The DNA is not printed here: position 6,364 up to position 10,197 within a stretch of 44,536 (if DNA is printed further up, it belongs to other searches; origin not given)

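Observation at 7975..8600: Complete PGAM-like histidine-phosphatase domain nested inside the zinc knuckle of IleRS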

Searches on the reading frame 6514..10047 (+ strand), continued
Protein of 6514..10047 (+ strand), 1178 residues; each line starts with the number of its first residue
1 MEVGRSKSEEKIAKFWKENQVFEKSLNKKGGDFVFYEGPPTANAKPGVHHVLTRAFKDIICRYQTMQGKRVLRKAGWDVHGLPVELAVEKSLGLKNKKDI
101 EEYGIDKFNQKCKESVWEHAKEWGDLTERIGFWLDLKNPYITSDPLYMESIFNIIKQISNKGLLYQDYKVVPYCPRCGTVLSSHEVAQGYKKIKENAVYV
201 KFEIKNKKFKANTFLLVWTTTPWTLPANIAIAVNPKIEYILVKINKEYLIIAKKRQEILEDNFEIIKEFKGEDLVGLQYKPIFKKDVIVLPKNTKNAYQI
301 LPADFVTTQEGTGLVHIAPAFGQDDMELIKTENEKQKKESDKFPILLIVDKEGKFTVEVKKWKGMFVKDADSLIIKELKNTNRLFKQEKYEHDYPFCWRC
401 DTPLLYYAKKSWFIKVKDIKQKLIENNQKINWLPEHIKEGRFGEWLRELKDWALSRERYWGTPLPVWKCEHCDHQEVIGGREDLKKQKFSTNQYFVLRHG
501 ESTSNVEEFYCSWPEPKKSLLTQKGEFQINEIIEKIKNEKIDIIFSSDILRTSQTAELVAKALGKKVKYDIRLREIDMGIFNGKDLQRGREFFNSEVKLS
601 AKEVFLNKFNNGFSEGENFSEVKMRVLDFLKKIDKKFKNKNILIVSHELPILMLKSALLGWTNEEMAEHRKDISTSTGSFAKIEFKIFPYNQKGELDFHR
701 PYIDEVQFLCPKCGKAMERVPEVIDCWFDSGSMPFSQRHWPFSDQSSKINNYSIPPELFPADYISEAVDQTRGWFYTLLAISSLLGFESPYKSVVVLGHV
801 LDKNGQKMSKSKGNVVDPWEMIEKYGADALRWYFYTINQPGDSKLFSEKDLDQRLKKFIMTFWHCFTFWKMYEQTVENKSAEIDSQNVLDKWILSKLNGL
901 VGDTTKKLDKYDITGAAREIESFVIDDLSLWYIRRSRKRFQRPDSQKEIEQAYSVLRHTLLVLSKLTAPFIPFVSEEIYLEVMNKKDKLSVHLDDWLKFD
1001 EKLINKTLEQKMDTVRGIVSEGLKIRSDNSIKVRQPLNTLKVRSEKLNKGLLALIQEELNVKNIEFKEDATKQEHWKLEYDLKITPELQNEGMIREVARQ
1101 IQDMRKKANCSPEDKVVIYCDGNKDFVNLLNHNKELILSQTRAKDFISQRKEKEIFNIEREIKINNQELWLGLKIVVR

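Call 11: search_solved_structures(query=window:6514-10047:+, max_evalue=1e-20, show_alignments=2)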
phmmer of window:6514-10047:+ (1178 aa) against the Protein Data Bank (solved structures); distinct sequences matched with E-value up to 1e-20: 33.
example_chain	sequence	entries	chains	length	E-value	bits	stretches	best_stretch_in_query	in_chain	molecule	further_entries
8c8w_A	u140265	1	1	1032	4.6e-256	855.5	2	7-486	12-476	Isoleucine--tRNA ligase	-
8c8v_A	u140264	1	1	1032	1.1e-253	847.6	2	7-486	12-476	Isoleucine--tRNA ligase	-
8c8u_A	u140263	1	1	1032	1.3e-253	847.4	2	7-486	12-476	Isoleucine--tRNA ligase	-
8c9d_A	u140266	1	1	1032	4.2e-252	842.4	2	7-486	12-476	Isoleucine--tRNA ligase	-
1ile_A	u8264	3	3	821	3e-239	799.8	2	6-487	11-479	ISOLEUCYL-TRNA SYNTHETASE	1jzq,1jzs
9w01_B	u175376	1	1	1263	2.5e-186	624.6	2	8-484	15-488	Isoleucine--tRNA ligase, cytoplasmic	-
8wnd_A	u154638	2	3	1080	4.8e-176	590.5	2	7-485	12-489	isoleucine--tRNA ligase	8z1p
9wqs_A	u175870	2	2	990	1.5e-173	582.2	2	7-485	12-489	Isoleucine--tRNA ligase, cytoplasmic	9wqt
7d5c_A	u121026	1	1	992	1.5e-173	582.2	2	7-485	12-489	Isoleucine--tRNA ligase, cytoplasmic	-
6ldk_A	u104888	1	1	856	1.3e-169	569.1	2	7-486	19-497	Isoleucine--tRNA ligase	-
8c9f_A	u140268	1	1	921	1.1e-99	337.6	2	8-471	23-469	Isoleucine--tRNA ligase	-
8c9e_A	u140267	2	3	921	3.2e-97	329.4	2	8-471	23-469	Isoleucine--tRNA ligase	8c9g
1ffy_A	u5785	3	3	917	1.2e-90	307.7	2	4-472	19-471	ISOLEUCYL-TRNA SYNTHETASE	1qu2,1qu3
8wnf_A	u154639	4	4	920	7.8e-73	248.7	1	6-467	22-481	Isoleucine--tRNA ligase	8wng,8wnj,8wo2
8wni_A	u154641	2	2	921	7.8e-73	248.7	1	6-467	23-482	Isoleucine--tRNA ligase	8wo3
1wk8_A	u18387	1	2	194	1.9e-36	128.2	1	189-395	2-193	Isoleucyl-tRNA synthetase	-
1wny_A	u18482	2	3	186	5.4e-32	113.4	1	195-392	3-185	isoleucyl-trna synthetase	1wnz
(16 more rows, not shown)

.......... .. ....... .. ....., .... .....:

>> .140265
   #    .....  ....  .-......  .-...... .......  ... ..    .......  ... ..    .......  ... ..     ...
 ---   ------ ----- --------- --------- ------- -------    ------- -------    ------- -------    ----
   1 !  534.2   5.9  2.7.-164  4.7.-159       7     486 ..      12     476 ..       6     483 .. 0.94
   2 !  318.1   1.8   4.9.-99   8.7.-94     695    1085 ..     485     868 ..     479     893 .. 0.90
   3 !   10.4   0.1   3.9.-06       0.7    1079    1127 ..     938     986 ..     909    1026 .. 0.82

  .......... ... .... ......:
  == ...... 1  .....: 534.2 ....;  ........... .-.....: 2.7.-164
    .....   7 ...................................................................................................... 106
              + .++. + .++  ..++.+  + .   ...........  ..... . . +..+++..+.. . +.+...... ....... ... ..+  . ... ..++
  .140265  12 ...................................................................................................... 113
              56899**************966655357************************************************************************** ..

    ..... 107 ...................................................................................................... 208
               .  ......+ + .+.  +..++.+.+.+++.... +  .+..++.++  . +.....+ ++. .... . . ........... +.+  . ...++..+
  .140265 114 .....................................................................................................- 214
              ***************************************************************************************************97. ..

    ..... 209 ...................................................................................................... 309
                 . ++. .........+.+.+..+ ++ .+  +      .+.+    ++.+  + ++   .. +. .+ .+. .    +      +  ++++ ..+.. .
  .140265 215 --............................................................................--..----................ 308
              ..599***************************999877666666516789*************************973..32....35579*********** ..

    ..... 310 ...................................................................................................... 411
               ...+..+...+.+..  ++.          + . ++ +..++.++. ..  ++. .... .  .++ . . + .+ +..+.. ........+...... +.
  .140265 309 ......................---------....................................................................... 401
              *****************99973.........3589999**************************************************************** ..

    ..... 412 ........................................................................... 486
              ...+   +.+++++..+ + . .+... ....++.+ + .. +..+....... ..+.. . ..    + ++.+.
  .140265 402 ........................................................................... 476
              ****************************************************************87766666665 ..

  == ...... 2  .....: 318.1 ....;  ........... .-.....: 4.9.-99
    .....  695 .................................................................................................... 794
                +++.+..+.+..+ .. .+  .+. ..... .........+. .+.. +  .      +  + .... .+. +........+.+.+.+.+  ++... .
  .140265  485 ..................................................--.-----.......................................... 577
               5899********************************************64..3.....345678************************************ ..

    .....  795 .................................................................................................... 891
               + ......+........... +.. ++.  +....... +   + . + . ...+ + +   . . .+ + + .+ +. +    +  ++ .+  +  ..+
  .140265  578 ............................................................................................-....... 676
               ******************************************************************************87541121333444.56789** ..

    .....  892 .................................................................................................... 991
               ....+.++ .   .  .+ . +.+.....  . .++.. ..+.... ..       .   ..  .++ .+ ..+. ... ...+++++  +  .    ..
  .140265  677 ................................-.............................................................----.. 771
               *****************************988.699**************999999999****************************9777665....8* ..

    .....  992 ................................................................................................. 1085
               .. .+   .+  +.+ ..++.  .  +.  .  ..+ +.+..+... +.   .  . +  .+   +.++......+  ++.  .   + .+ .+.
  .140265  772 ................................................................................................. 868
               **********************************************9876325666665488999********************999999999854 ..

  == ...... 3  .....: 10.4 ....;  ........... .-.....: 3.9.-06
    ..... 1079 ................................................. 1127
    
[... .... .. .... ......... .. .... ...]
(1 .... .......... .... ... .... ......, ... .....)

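Call 28: search_protein_representatives(protein=window:6514-10047:+)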
Query: 1178 residues. Proteins with E-value up to 0.001 (for the whole library): 41652; up to 1e-10: 18547; up to 1e-30: 5942. The best 150 are listed.
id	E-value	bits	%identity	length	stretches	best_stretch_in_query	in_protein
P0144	0.0e+00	1110.3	49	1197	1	7-1125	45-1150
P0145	0.0e+00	1091.2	48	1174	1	7-1174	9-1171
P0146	0.0e+00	1086.1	49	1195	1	6-1173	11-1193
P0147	0.0e+00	1079.8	48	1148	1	6-1174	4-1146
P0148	0.0e+00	1078.9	48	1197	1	7-1173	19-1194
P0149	0.0e+00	1072.1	49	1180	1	8-1125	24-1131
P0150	0.0e+00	1071.6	47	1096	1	9-1107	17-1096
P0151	0.0e+00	1068.1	47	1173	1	7-1159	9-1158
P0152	0.0e+00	1067.5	46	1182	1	7-1173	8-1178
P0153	0.0e+00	1066.8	47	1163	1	7-1173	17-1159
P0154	0.0e+00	1060.6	47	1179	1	5-1145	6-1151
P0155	0.0e+00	1051.8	45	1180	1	8-1174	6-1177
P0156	0.0e+00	1035.4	46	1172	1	7-1147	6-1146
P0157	0.0e+00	1029.2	45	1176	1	6-1130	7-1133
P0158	0.0e+00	1026.6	54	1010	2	7-474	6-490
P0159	0.0e+00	1021.9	51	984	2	7-487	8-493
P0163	0.0e+00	1012.1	51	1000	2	1-486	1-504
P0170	8.6e-292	987.1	44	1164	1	1-1173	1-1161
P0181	1.6e-273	926.6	43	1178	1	5-1174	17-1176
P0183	3.5e-272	922.2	42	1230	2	8-1091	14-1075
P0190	9.8e-259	877.6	46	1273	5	9-487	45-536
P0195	1.2e-251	854.2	43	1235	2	7-1068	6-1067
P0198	5.9e-248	841.9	39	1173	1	8-1149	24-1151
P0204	7.0e-242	821.8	44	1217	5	8-471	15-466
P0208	1.3e-239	814.3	39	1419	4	9-874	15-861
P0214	1.2e-236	804.5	42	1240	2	5-1072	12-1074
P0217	2.4e-233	793.5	39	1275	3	257-1072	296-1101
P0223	1.4e-230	784.4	42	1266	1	8-1172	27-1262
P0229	9.1e-227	771.8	41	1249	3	245-1173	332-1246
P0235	6.4e-224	762.3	38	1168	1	5-1173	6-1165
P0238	1.2e-223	761.4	38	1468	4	12-706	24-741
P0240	8.0e-223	758.7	40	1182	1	2-1173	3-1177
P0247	5.4e-219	746.0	47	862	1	343-1173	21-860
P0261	1.1e-214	731.8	40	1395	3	6-737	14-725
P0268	5.3e-213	726.2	45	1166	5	8-485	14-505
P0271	3.0e-212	723.7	40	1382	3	188-1062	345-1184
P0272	4.1e-212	723.3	43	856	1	305-1173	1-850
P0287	1.4e-207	708.2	41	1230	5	8-485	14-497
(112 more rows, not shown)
